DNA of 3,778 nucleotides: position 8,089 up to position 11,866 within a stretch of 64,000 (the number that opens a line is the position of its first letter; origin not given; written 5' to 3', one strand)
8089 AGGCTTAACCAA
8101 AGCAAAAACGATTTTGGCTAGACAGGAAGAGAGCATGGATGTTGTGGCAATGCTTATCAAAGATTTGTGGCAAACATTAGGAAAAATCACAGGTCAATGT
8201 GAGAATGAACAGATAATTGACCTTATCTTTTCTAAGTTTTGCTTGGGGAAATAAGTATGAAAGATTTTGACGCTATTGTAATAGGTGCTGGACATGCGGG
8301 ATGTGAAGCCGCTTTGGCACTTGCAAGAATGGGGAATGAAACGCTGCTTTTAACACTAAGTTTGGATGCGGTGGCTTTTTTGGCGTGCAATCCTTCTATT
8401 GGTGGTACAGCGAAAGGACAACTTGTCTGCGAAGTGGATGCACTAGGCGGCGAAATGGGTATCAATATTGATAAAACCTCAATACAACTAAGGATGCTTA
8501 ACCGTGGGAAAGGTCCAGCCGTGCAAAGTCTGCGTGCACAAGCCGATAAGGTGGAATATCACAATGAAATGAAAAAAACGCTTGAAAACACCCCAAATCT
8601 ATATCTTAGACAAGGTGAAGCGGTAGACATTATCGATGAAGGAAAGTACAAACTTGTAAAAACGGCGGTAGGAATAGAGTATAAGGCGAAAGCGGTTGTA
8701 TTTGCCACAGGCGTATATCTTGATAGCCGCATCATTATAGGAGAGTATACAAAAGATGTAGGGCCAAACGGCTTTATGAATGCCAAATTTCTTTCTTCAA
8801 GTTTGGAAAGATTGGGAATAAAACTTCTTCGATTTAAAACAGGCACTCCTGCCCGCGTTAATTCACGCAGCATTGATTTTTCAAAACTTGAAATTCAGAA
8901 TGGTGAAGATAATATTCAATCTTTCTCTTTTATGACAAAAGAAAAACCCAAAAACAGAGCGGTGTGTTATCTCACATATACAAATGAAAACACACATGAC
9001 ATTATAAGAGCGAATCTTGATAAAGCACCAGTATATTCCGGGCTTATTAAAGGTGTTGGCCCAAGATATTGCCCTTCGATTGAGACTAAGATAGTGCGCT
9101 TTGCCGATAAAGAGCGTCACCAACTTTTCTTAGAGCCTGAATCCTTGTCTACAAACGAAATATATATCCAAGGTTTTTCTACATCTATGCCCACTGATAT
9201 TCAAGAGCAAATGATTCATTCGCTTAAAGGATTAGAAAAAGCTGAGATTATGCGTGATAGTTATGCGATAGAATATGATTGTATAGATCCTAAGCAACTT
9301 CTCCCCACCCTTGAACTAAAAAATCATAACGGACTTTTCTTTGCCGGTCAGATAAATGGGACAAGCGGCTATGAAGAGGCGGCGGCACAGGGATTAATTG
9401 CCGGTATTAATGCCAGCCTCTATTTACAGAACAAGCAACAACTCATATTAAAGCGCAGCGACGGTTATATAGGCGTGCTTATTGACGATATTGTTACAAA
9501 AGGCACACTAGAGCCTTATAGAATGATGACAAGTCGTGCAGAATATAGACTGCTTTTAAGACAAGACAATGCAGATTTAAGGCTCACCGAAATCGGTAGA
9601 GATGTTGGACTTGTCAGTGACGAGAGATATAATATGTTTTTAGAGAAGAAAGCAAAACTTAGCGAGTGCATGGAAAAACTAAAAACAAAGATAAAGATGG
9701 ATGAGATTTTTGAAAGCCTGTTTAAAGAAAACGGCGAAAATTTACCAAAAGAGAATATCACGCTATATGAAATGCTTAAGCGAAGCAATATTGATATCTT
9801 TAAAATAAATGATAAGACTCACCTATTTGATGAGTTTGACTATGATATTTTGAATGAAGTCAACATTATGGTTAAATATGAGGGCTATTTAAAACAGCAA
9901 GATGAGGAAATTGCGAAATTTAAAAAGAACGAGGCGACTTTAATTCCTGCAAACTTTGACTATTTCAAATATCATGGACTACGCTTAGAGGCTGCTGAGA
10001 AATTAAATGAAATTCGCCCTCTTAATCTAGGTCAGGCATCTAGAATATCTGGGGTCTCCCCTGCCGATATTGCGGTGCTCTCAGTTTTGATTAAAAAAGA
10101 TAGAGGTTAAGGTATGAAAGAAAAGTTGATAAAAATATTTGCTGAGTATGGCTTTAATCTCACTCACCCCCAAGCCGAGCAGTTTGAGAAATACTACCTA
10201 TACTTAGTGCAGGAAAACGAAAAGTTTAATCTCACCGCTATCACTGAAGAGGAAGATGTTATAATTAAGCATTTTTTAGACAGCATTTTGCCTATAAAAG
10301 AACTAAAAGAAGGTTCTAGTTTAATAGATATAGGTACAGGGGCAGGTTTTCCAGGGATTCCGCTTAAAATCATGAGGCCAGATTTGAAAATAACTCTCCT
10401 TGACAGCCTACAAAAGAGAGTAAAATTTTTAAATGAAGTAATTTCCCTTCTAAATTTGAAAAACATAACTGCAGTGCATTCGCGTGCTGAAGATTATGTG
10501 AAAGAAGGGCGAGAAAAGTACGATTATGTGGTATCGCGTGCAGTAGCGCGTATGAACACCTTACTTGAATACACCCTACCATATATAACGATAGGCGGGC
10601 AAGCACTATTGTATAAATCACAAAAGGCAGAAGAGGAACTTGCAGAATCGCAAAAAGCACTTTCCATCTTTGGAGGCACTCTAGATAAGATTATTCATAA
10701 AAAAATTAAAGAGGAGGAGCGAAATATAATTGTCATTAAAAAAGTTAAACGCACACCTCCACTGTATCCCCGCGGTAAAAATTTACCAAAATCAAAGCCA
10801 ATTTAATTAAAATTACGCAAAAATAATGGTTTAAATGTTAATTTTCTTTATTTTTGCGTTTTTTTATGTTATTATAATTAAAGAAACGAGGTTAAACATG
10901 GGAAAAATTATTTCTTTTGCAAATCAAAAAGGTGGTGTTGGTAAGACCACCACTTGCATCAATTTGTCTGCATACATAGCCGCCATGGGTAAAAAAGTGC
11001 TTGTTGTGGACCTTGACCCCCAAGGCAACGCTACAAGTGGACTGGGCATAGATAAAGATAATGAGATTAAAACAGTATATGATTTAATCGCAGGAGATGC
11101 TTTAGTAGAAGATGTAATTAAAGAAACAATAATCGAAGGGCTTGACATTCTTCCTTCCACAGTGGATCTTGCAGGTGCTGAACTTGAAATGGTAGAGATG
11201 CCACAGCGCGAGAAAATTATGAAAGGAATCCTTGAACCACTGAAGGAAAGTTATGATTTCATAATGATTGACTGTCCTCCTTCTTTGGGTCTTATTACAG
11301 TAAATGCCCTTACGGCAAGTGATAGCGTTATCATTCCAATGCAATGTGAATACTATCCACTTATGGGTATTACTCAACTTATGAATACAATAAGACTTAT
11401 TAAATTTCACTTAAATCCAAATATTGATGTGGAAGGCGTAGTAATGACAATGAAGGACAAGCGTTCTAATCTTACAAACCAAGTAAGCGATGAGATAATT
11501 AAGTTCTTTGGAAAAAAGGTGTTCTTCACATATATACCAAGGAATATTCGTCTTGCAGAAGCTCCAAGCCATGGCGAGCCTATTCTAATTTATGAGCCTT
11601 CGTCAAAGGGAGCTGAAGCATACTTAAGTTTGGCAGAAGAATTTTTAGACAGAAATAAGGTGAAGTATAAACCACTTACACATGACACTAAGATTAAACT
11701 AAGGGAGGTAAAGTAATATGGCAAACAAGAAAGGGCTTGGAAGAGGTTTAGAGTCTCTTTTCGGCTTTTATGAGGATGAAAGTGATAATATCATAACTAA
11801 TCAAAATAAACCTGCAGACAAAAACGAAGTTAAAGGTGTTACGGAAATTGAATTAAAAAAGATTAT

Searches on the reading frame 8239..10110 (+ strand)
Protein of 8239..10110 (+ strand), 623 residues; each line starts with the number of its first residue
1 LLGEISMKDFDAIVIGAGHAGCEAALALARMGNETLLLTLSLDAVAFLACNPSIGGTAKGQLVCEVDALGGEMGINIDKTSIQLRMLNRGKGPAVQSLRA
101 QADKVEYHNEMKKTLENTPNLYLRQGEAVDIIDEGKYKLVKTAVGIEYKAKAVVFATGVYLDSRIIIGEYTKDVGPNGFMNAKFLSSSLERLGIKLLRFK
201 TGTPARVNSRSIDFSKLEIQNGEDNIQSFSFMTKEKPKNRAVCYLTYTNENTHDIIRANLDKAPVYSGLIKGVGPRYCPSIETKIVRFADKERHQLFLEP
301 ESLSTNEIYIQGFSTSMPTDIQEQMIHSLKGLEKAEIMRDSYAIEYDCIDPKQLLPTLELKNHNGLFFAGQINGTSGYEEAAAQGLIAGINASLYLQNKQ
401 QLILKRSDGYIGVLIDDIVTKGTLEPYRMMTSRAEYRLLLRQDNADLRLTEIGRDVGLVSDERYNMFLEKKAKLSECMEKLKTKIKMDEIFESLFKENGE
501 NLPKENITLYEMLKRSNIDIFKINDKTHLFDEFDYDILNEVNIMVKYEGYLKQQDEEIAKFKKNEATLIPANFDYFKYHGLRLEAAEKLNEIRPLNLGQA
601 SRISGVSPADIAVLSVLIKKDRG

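Call 17: search_protein_families(library=pfam, proteins=[window:8239-10110:+], max_evalue=0.001)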
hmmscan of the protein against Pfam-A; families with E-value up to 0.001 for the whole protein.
window:8239-10110:+ (623 aa): 8 families
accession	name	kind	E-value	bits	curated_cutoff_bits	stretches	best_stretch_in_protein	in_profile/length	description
PF01134.28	GIDA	-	4.1e-162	540.1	22.1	1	11-399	1-390/391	Glucose inhibited division protein A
PF13932.14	SAM_GIDA_C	-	8.8e-25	86.7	27.1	1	559-614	1-56/57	tRNA modifying enzyme MnmG/GidA C-terminal helical bundle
PF21680.2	GIDA_C_1st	-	2.3e-15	57.6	24.7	1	461-554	1-95/96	tRNA modifying enzyme MnmG/GidA C-terminal helical domain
PF07992.20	Pyr_redox_2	-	4.2e-08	33.4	26.1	1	11-159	2-109/291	Pyridine nucleotide-disulphide oxidoreductase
PF01266.30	DAO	-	8.6e-05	22.7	27.9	0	11-38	1-28/353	FAD dependent oxidoreductase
PF13738.12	Pyr_redox_3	-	0.00018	21.3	30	0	8-38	163-193/305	Pyridine nucleotide-disulphide oxidoreductase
PF12831.13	FAD_oxidored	-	0.00027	20.8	27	1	11-67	1-47/416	FAD dependent oxidoreductase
PF00890.30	FAD_binding_2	-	0.00085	19.1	20.4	0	11-39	1-29/414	FAD binding domain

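Call 32: find_homologous_proteins(query=window:8239-10110:+, max_evalue=1e-50)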
Query window:8239-10110:+ (623 aa): 8000 proteins with E <= 1e-50 among 8000 candidates; the best 120 are listed.
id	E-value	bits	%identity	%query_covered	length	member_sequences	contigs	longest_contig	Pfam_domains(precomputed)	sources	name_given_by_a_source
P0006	0.0e+0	1371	100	99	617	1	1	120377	PF07992.21,PF21680.3,PF01134.29,PF13932.16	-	-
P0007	0.0e+0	1274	91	99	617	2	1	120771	PF07992.21,PF21680.3,PF01134.29,PF13932.16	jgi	-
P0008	0.0e+0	1226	89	99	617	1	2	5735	PF07992.21,PF21680.3,PF01134.29,PF13932.16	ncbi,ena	-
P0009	0.0e+0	1197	86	99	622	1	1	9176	PF07992.21,PF21680.3,PF01134.29,PF13932.16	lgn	-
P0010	0.0e+0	1197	86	99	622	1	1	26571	PF07992.21,PF21680.3,PF01134.29,PF13932.16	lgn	-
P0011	0.0e+0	1196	86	99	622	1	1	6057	PF07992.21,PF21680.3,PF01134.29,PF13932.16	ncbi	-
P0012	0.0e+0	1196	86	99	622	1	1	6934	PF07992.21,PF21680.3,PF01134.29,PF13932.16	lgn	-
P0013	0.0e+0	1195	86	99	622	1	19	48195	PF07992.21,PF21680.3,PF01134.29,PF13932.16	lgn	-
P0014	0.0e+0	1194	86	99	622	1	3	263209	PF07992.21,PF21680.3,PF01134.29,PF13932.16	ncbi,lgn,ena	-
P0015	0.0e+0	1193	86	99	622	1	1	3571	PF07992.21,PF21680.3,PF01134.29,PF13932.16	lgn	-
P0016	0.0e+0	1192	86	99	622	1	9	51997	PF01266.31,PF07992.21,PF21680.3,PF01134.29,PF13932.16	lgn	-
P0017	0.0e+0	1185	86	99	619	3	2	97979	PF07992.21,PF21680.3,PF01134.29,PF13932.16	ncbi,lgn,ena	-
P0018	0.0e+0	1180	85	99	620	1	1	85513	PF01266.31,PF07992.21,PF21680.3,PF01134.29,PF13932.16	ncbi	-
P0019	0.0e+0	1168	84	99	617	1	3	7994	PF07992.21,PF21680.3,PF01134.29,PF13932.16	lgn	-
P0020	0.0e+0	1166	84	99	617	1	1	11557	PF07992.21,PF21680.3,PF01134.29,PF13932.16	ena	-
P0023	0.0e+0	1129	82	99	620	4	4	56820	PF07992.21,PF21680.3,PF01134.29,PF13932.16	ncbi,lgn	-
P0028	0.0e+0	1115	81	99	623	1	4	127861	PF07992.21,PF21680.3,PF01134.29,PF13932.16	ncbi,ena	-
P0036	0.0e+0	1110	80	99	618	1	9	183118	PF07992.21,PF21680.3,PF01134.29,PF13932.16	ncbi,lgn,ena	-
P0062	0.0e+0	1097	80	99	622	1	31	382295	PF01266.31,PF07992.21,PF21680.3,PF01134.29,PF13932.16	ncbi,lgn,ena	-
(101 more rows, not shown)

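Call 34: find_encoding_contigs(protein=P0007, flank=10000, max_places=3)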
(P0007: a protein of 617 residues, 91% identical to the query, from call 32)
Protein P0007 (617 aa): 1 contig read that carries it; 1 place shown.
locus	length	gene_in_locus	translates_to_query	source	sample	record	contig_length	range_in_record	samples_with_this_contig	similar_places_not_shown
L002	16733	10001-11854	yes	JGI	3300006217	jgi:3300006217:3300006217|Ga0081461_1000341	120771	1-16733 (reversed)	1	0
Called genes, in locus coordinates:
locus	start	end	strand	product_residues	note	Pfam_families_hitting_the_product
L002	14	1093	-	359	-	PF02463:SMC_N, PF13175:AAA_15, PF13476:AAA_23, PF13304:AAA_21 (faint)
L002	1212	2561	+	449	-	PF11638:DnaA_N, PF00308:Bac_DnaA, PF00004:AAA, PF08299:Bac_DnaA_C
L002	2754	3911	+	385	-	PF00712:DNA_pol3_beta, PF02767:DNA_pol3_beta_2, PF02768:DNA_pol3_beta_3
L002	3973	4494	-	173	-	PF00692:dUTPase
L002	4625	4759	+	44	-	PF00468:Ribosomal_L34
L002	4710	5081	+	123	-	PF00825:Ribonuclease_P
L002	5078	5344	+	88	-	PF01809:YidD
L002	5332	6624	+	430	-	PF02096:60KD_IMP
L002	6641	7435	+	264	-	PF14804:Jag_N, PF13083:KH_KhpA-B (weak), PF01424:R3H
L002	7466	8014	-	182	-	-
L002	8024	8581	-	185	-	-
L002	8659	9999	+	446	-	PF10396:TrmE_N, PF12631:MnmE_helical, PF00025:Arf (weak), PF00009:GTP_EFTU (faint), PF00350:Dynamin_N (faint), PF01926:MMR_HSR1, PF02421:FeoB_N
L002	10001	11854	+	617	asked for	PF01134:GIDA, PF07992:Pyr_redox_2, PF21680:GIDA_C_1st, PF13932:SAM_GIDA_C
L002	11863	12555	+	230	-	PF02527:GidB, PF05175:MTS (weak), PF13847:Methyltransf_31 (weak)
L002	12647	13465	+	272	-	PF00142:Fer4_NifH, PF01656:CbiA, PF02374:ArsA_ATPase (weak), PF06564:CBP_BcsQ, PF09140:MipZ, PF10609:ParA, PF13614:AAA_31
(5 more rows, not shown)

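Call 36: list_cluster_members(proteins=[P0008, P0014, P0017, P0018, P0023, P0028, P0036, P0062])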
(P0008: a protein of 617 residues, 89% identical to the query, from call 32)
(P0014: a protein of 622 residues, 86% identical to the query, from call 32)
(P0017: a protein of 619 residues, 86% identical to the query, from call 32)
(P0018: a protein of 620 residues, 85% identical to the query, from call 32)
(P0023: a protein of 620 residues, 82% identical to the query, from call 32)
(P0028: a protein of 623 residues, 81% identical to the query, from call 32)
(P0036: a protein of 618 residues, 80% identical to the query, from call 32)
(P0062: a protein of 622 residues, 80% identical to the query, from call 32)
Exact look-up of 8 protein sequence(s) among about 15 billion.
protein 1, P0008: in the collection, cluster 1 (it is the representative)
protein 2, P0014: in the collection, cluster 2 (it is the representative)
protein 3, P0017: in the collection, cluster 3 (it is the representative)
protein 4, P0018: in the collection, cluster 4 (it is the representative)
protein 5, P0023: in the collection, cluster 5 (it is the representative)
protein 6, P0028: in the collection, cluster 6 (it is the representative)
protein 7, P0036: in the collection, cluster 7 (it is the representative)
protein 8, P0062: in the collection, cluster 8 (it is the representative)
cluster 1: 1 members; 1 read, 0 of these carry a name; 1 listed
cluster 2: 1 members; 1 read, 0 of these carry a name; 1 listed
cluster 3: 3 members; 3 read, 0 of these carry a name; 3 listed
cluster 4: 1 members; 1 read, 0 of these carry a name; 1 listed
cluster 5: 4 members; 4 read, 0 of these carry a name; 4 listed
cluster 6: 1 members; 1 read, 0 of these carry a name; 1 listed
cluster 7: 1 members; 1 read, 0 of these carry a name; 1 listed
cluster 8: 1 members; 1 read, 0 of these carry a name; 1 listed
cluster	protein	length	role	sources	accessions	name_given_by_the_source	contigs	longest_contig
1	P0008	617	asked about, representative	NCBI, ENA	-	-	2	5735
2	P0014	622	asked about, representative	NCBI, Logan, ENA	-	-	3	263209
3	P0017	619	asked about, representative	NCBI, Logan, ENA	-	-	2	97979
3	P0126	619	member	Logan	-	-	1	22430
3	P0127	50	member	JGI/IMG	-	-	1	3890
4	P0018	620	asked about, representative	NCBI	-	-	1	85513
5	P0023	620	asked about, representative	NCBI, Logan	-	-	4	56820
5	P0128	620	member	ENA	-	-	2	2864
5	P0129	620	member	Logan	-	-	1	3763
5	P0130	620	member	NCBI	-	-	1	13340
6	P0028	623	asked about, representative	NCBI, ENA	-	-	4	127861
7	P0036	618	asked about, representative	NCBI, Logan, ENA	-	-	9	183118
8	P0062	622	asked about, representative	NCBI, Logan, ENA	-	-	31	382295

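Call 37: find_encoding_contigs(protein=P0014, flank=10000, max_places=3)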
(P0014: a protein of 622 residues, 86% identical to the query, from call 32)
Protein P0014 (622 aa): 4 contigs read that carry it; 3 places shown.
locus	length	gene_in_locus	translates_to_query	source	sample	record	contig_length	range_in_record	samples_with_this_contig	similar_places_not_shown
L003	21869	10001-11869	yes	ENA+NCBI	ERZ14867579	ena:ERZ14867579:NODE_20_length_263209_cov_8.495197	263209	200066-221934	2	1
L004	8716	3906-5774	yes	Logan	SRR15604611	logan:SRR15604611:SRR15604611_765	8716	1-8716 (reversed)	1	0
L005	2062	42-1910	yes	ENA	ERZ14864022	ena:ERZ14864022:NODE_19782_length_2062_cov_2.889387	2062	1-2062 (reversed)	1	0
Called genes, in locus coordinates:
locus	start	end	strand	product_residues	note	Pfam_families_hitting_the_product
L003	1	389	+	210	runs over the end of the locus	PF02659:Mntp (weak)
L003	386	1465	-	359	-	PF02463:SMC_N, PF13175:AAA_15, PF13476:AAA_23, PF13304:AAA_21 (faint)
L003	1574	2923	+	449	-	PF11638:DnaA_N, PF00308:Bac_DnaA, PF00004:AAA, PF08299:Bac_DnaA_C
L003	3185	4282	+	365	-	PF00712:DNA_pol3_beta, PF02767:DNA_pol3_beta_2, PF02768:DNA_pol3_beta_3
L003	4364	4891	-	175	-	PF22769:DCD (weak), PF00692:dUTPase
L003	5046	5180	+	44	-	PF00468:Ribosomal_L34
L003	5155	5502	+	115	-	PF00825:Ribonuclease_P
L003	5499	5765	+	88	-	PF01809:YidD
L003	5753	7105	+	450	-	PF02096:60KD_IMP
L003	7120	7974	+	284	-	PF14804:Jag_N, PF13083:KH_KhpA-B (weak), PF01424:R3H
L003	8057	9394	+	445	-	PF10396:TrmE_N, PF12631:MnmE_helical, PF00350:Dynamin_N (faint), PF00009:GTP_EFTU (faint), PF01926:MMR_HSR1, PF02421:FeoB_N, PF04548:AIG1 (weak)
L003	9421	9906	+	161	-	PF00383:dCMP_cyt_deam_1, PF14437:MafB19-deam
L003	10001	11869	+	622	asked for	PF01134:GIDA, PF07992:Pyr_redox_2, PF21680:GIDA_C_1st, PF13932:SAM_GIDA_C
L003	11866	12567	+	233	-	PF02527:GidB, PF13847:Methyltransf_31 (weak)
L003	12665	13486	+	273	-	PF00142:Fer4_NifH, PF01656:CbiA, PF02374:ArsA_ATPase (weak), PF06564:CBP_BcsQ, PF09140:MipZ (weak), PF10609:ParA, PF13614:AAA_31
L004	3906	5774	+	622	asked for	PF01134:GIDA, PF07992:Pyr_redox_2, PF21680:GIDA_C_1st, PF13932:SAM_GIDA_C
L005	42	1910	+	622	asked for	PF01134:GIDA, PF07992:Pyr_redox_2, PF21680:GIDA_C_1st, PF13932:SAM_GIDA_C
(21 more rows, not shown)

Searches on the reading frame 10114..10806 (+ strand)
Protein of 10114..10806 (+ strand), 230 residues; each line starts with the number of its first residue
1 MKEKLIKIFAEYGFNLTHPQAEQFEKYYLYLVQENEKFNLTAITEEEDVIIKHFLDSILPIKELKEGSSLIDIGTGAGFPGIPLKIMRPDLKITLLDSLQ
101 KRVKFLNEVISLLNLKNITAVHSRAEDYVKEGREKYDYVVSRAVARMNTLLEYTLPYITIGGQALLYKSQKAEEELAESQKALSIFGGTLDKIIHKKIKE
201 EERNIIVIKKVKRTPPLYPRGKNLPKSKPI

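Call 18: search_protein_families(library=pfam, proteins=[window:10114-10806:+], max_evalue=0.001)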
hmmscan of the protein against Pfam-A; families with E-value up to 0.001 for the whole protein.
window:10114-10806:+ (230 aa): 3 families
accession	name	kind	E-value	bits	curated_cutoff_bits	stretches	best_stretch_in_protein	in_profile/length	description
PF02527.21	GidB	-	3.3e-55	186.7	27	1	20-203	1-181/184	rRNA small subunit methyltransferase G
PF13847.12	Methyltransf_31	-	1.6e-07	31.5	27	1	65-148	2-85/145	Methyltransferase domain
PF05175.20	MTS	-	6e-06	26.4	23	1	65-141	28-104/170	Methyltransferase small domain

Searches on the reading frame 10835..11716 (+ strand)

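Call 18: search_protein_families(library=pfam, proteins=[window:10835-11716:+], max_evalue=0.001)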
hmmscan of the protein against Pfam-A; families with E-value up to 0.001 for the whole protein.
window:10835-11716:+ (293 aa): 9 families
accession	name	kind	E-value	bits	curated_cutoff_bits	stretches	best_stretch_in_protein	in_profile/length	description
PF13614.12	AAA_31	-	2.6e-69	233.1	27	1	24-198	2-176/177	AAA domain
PF01656.29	CbiA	-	9.2e-28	97.1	25.4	1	26-250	1-125/125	CobQ/CobB/MinD/ParA nucleotide binding domain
PF00142.24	Fer4_NifH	-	7.8e-16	58.8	25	1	31-100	7-74/271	4Fe-4S iron sulfur cluster binding proteins, NifH/frxC family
PF09140.17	MipZ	-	2.3e-12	47.2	20.7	2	25-63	2-40/262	ATPase MipZ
PF10609.15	ParA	-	1.1e-10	41.8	27.1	1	23-269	3-244/246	NUBPL iron-transfer P-loop NTPase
PF06564.18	CBP_BcsQ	-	1.5e-10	41.5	21.3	1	26-268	4-231/234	Cellulose biosynthesis protein BcsQ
PF02374.21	ArsA_ATPase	-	2.4e-06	27.4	24.3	1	30-67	7-44/305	Anion-transporting ATPase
PF16575.11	CLP1_P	-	0.00026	21.3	26.6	1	34-63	4-33/188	mRNA cleavage and polyadenylation factor CLP1 P-loop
PF03029.23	ATP_bind_1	-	0.00039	20.7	27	1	34-65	6-37/240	Conserved hypothetical ATP binding protein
